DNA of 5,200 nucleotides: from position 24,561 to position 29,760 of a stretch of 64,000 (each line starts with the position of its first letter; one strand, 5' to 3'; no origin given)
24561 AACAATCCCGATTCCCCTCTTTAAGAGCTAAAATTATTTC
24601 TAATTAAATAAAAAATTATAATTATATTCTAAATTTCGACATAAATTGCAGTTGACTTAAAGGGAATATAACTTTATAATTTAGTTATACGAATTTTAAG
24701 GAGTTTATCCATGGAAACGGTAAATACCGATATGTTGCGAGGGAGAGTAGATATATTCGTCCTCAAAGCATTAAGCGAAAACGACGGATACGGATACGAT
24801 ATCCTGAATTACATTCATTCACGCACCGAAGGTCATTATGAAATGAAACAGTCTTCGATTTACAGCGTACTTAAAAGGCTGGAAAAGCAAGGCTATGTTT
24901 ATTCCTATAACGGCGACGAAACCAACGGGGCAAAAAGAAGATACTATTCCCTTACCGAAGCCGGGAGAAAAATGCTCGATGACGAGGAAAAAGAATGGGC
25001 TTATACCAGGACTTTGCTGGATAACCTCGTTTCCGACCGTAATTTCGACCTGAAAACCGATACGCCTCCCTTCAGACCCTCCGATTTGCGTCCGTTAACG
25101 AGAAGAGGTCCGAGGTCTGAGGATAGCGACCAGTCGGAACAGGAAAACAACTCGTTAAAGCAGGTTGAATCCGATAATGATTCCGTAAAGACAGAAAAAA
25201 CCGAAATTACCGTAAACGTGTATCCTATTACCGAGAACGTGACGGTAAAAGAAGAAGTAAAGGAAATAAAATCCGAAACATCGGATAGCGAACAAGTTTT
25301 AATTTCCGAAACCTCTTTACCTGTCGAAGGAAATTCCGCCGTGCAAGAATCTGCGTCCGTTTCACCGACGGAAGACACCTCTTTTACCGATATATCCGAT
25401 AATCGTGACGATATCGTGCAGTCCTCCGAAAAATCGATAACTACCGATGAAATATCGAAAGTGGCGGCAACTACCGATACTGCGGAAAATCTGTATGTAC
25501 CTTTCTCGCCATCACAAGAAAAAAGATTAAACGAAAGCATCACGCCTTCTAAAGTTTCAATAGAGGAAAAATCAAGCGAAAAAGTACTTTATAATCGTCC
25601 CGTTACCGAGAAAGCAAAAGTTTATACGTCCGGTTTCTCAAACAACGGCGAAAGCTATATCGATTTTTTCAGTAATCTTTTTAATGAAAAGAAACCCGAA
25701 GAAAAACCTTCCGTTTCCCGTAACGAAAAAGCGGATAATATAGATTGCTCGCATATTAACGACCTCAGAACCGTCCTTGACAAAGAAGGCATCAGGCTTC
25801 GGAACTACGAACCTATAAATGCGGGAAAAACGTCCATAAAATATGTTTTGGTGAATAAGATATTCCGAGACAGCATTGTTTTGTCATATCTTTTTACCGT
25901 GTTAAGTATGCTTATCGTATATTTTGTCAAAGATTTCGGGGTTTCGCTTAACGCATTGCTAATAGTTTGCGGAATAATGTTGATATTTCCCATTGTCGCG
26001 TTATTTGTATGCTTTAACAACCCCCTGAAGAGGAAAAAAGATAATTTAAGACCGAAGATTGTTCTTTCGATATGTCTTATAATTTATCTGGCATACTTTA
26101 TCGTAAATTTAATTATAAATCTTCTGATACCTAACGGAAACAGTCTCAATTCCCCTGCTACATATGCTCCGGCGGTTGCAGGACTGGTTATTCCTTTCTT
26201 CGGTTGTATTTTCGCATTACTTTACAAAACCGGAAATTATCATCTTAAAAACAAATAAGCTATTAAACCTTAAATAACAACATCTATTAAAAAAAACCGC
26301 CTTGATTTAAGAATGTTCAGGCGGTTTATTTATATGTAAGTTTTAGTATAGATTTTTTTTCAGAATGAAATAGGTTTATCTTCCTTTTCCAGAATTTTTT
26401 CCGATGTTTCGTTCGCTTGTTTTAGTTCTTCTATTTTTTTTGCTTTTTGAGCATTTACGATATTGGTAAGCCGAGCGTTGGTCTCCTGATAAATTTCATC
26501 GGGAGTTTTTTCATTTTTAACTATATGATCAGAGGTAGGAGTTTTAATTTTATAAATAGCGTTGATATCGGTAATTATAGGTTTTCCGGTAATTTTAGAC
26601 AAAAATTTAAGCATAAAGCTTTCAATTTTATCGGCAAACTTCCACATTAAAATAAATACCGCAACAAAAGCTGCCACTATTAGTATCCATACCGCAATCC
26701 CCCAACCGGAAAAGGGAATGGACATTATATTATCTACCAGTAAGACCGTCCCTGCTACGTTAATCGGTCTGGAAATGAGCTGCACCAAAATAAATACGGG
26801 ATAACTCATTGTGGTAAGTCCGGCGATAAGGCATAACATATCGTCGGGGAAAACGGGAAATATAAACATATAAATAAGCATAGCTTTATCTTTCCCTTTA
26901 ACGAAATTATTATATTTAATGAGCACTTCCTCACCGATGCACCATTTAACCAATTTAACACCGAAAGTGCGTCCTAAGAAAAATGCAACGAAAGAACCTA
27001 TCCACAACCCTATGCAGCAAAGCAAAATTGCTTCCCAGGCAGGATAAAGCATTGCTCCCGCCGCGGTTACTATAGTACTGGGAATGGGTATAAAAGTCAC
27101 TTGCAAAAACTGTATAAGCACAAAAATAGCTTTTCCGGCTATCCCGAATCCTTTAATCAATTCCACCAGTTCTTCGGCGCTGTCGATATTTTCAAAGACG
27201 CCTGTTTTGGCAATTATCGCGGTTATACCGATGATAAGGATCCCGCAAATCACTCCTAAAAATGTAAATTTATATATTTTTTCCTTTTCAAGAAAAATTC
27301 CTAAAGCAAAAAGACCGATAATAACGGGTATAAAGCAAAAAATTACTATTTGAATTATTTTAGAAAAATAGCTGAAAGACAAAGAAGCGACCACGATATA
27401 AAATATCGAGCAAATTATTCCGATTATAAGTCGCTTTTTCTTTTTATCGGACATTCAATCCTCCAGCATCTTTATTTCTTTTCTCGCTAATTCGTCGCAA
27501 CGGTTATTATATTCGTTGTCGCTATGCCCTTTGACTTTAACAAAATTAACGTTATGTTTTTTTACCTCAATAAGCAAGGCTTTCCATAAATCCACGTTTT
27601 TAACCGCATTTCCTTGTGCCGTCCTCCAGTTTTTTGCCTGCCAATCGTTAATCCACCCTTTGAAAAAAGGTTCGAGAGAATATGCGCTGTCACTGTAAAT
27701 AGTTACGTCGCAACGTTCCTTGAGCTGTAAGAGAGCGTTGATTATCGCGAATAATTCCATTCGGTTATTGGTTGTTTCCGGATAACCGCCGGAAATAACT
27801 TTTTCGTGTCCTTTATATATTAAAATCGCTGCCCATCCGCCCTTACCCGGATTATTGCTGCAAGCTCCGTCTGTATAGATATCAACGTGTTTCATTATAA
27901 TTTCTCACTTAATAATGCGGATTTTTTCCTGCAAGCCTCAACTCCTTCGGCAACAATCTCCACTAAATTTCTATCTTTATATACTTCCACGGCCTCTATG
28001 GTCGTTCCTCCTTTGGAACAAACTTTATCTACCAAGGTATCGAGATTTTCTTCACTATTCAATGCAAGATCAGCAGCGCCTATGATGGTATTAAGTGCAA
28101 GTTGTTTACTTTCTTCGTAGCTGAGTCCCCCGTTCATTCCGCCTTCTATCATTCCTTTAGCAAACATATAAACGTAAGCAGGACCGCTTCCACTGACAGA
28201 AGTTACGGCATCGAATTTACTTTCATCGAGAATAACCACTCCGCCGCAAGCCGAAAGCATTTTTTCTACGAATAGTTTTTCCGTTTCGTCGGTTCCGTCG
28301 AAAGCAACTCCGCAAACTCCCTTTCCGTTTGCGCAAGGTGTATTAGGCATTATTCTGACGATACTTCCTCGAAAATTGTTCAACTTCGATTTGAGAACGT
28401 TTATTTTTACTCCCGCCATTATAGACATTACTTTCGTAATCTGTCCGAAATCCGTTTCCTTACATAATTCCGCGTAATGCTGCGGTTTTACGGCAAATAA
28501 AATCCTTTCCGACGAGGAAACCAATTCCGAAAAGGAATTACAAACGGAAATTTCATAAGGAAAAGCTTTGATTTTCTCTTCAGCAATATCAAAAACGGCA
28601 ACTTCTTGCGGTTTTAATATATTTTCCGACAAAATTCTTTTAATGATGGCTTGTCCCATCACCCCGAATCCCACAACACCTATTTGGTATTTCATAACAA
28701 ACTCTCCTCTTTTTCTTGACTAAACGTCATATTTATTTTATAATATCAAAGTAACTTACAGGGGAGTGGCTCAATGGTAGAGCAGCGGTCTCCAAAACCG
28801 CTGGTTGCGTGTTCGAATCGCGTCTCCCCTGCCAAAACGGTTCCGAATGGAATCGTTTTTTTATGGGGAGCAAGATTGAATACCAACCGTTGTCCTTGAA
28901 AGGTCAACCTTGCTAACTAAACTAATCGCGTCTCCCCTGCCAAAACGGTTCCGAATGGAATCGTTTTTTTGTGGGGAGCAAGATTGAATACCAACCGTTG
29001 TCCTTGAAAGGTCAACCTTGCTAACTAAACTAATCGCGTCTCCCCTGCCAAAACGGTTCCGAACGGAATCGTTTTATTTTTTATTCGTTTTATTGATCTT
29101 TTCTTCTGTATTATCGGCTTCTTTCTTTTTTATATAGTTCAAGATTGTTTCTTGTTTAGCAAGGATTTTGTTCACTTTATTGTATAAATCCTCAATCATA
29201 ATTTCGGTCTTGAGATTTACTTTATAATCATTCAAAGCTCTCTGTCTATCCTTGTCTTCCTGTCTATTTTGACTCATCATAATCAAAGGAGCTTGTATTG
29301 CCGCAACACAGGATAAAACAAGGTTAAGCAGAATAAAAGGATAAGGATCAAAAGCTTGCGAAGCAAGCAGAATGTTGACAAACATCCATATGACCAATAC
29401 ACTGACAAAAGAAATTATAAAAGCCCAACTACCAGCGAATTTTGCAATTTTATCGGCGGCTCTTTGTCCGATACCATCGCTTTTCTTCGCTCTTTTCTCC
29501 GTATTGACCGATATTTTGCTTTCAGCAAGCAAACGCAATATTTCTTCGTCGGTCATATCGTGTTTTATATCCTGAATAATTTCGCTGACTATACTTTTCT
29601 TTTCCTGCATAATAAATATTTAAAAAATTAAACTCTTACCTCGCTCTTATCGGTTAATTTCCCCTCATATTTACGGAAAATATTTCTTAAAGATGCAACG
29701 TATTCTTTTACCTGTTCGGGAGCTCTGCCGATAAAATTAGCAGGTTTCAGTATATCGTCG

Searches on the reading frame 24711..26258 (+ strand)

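Call 51: search_protein_families(library=pfam, proteins=[window:24711-26258:+])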
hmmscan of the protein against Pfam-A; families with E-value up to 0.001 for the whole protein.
window:24711-26258:+ (515 aa): 2 families
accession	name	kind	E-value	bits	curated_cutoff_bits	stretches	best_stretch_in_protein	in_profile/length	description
PF03551.20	PadR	-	1.1e-19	70.6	27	1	17-90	1-74/75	Transcriptional regulator PadR-like family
PF07690.21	MFS_1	-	1.4e-05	24.6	33.4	1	338-501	186-312/347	Major Facilitator Superfamily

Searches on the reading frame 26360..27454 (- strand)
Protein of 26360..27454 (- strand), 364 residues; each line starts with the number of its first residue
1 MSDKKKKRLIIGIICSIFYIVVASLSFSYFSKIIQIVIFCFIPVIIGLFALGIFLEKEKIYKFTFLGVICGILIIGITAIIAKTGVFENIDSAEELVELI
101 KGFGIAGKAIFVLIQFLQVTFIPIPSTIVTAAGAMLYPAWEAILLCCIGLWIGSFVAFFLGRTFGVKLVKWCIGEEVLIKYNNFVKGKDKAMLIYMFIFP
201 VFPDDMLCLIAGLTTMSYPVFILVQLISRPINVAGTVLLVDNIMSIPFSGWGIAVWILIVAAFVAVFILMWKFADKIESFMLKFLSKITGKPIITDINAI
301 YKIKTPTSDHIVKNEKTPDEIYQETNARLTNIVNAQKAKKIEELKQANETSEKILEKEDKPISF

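Call 51: search_protein_families(library=pfam, proteins=[window:26360-27454:-])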
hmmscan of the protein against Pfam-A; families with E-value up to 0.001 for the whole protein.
window:26360-27454:- (364 aa): 1 family
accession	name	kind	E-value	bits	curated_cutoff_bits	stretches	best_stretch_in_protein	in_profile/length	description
PF09335.16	VTT_dom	-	2.3e-17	64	33.9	1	124-240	1-121/123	VTT domain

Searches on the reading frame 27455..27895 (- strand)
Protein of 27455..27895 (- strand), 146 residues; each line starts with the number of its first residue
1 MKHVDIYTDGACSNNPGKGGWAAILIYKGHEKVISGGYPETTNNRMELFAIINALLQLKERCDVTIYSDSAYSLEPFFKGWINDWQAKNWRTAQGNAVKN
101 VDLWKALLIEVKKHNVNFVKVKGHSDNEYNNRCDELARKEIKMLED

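Call 35: search_protein_families(library=pfam, proteins=[window:27455-27895:-])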
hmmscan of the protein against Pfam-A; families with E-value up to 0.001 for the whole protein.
window:27455-27895:- (146 aa): 1 family
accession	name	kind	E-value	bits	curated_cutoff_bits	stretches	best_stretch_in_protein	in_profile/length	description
PF00075.30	RNase_H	-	1.1e-42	146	25.8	1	2-141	2-140/141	RNase H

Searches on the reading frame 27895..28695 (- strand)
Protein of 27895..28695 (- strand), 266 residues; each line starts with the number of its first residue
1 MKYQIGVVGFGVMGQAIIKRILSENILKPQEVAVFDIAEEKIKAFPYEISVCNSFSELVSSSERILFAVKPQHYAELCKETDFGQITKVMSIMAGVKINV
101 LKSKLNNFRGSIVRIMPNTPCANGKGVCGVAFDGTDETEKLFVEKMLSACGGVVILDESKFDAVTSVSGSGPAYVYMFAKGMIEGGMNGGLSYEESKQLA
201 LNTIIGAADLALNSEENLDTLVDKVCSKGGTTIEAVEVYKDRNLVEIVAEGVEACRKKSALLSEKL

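Call 35: search_protein_families(library=pfam, proteins=[window:27895-28695:-])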
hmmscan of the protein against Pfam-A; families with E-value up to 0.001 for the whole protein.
window:27895-28695:- (266 aa): 3 families
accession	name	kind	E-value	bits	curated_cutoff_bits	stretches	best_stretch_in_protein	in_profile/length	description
PF14748.11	P5CR_dimer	-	1.1e-32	112.8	25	1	158-260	1-103/105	Pyrroline-5-carboxylate reductase dimerisation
PF03807.23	F420_oxidored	-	2.1e-12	47.9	21.6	1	4-94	1-93/94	NADP oxidoreductase coenzyme F420-dependent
PF03446.21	NAD_binding_2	-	2.3e-07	31.4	21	1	4-73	1-67/161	NAD binding domain of 6-phosphogluconate dehydrogenase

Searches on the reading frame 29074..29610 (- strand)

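Call 35: search_protein_families(library=pfam, proteins=[window:29074-29610:-])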
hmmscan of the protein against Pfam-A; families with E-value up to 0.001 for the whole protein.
window:29074-29610:- (178 aa): 1 family
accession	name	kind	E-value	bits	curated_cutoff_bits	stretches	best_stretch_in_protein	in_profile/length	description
PF06210.16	DUF1003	-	7.4e-40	135.7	27.4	1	60-156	2-99/103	Protein of unknown function (DUF1003)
